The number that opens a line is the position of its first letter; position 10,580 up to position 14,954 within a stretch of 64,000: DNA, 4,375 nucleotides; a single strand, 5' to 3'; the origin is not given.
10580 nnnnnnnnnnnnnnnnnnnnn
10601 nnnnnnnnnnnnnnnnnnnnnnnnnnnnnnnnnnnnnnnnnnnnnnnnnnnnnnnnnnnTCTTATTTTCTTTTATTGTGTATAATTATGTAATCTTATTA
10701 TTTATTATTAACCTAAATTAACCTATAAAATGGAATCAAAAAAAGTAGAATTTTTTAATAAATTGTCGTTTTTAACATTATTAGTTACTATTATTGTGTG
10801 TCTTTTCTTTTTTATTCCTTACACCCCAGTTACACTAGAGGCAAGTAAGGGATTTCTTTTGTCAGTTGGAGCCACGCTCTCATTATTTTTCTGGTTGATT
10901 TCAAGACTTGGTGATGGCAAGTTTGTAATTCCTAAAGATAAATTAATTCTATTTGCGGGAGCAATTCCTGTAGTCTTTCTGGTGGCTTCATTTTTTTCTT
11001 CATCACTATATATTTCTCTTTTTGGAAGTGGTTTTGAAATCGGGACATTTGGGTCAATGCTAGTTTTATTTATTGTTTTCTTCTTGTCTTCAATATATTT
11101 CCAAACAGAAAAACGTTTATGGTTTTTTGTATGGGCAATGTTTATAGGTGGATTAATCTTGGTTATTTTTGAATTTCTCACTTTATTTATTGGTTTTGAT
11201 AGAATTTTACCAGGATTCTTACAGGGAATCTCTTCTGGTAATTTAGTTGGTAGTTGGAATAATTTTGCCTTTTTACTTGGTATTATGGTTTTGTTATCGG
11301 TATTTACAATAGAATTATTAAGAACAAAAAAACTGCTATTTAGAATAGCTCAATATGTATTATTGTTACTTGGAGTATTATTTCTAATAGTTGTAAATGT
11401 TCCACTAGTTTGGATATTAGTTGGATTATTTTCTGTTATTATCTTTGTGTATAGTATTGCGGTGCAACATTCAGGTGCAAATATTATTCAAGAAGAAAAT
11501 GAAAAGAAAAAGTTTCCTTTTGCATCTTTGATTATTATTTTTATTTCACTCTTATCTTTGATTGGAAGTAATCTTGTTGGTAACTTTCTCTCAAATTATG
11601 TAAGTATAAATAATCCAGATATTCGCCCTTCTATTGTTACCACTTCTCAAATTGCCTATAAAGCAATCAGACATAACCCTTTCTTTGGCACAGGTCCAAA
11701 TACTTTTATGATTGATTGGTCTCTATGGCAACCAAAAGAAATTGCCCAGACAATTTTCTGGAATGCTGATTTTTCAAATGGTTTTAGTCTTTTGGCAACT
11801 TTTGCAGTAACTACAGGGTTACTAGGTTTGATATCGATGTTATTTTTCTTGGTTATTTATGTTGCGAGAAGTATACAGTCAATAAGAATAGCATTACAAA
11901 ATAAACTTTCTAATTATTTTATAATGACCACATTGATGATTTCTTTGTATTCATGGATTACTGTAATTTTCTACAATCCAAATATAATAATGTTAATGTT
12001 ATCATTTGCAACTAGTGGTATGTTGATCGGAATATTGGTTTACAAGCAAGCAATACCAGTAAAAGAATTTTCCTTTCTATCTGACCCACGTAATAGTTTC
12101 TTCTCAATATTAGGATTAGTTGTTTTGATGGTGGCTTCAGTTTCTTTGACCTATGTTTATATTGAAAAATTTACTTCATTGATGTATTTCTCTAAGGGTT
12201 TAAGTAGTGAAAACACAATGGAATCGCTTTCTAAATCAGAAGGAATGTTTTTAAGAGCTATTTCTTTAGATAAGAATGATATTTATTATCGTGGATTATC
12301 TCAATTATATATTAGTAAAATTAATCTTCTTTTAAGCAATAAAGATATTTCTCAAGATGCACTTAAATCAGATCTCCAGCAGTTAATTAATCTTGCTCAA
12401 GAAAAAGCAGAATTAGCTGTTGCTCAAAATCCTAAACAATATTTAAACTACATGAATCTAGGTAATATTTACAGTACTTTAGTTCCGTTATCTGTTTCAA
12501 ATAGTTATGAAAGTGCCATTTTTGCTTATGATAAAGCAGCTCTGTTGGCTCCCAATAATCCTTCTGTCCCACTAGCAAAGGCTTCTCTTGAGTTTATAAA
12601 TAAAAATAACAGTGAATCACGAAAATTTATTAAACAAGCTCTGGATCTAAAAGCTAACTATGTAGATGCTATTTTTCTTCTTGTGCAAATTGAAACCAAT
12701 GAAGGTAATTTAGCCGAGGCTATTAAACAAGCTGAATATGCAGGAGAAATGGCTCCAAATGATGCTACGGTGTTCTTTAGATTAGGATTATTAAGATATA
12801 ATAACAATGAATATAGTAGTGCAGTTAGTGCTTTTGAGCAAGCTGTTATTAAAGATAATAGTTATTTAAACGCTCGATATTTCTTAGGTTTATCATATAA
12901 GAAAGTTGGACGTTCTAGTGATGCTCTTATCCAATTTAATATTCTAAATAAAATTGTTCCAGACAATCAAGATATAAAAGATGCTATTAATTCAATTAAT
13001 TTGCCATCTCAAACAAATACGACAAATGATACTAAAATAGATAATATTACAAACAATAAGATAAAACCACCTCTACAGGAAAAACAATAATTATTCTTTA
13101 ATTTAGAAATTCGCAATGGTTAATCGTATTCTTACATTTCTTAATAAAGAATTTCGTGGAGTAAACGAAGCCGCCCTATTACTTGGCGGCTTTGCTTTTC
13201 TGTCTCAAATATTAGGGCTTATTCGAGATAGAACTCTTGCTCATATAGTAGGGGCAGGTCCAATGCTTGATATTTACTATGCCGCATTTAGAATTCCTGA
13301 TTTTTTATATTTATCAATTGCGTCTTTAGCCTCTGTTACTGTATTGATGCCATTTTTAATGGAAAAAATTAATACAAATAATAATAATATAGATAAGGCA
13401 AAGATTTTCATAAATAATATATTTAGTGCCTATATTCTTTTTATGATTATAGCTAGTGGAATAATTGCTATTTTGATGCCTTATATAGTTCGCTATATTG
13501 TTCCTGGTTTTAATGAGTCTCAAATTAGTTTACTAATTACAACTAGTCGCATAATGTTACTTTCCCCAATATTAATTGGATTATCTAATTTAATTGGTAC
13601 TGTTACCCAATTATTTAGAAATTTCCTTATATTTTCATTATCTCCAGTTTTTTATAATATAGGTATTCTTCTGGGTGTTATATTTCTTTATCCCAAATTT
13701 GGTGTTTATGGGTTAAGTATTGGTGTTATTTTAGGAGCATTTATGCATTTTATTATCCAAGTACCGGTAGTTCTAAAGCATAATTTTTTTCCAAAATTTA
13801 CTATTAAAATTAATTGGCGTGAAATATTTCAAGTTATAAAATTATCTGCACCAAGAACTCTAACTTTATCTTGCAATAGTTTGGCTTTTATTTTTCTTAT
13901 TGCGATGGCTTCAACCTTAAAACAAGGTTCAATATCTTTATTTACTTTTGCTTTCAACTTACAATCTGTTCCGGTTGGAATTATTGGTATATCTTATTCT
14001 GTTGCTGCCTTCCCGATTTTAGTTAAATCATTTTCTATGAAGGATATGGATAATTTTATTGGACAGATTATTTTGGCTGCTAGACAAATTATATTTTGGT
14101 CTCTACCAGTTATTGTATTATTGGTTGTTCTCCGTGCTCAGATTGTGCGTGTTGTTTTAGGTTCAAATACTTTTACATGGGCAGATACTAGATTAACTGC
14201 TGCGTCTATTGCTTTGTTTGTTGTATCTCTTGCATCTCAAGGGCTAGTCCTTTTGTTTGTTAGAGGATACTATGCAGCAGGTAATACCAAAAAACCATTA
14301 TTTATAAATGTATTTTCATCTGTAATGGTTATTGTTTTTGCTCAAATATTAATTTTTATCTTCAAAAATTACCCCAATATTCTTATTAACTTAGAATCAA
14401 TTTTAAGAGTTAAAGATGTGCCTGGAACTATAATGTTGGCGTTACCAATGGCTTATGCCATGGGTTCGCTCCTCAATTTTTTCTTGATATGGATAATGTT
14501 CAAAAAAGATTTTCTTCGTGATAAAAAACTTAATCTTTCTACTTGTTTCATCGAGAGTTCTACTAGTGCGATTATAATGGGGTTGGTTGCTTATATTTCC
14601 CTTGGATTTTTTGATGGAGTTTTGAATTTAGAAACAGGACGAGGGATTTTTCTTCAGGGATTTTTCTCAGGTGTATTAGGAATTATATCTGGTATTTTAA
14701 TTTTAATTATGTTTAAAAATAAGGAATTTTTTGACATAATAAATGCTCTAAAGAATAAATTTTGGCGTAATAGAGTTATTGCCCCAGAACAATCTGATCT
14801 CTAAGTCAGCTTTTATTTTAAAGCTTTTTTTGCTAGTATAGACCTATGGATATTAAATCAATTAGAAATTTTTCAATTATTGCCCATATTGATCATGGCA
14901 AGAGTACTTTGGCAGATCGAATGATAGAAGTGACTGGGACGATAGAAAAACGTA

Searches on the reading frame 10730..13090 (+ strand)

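Call 50: search_protein_families(library=pfam, proteins=[window:10730-13090:+], max_evalue=0.00001)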
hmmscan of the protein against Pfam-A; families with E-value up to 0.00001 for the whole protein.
window:10730-13090:+ (786 aa): 4 families
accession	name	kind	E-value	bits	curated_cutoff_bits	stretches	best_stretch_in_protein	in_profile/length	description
PF07719.23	TPR_2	-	2.9e-08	33.6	27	0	680-709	2-31/34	Tetratricopeptide repeat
PF23914.1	TPR_CcmH_CycH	-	4.2e-07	30.4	42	0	565-676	44-152/158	Cytochrome c-type biogenesis protein H TPR domain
PF14559.12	TPR_19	-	5.1e-07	30.4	25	0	626-679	6-59/68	Tetratricopeptide repeat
PF13432.12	TPR_16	-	2.6e-06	28.2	32.7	0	684-735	2-53/65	Tetratricopeptide repeat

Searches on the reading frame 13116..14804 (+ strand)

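Call 50: search_protein_families(library=pfam, proteins=[window:13116-14804:+], max_evalue=0.00001)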
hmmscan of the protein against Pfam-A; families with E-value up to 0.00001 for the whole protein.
window:13116-14804:+ (562 aa): 1 family
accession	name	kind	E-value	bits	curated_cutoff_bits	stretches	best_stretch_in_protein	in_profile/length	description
PF03023.19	MurJ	-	1.8e-58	198.7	27.4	1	41-500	1-437/451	Lipid II flippase MurJ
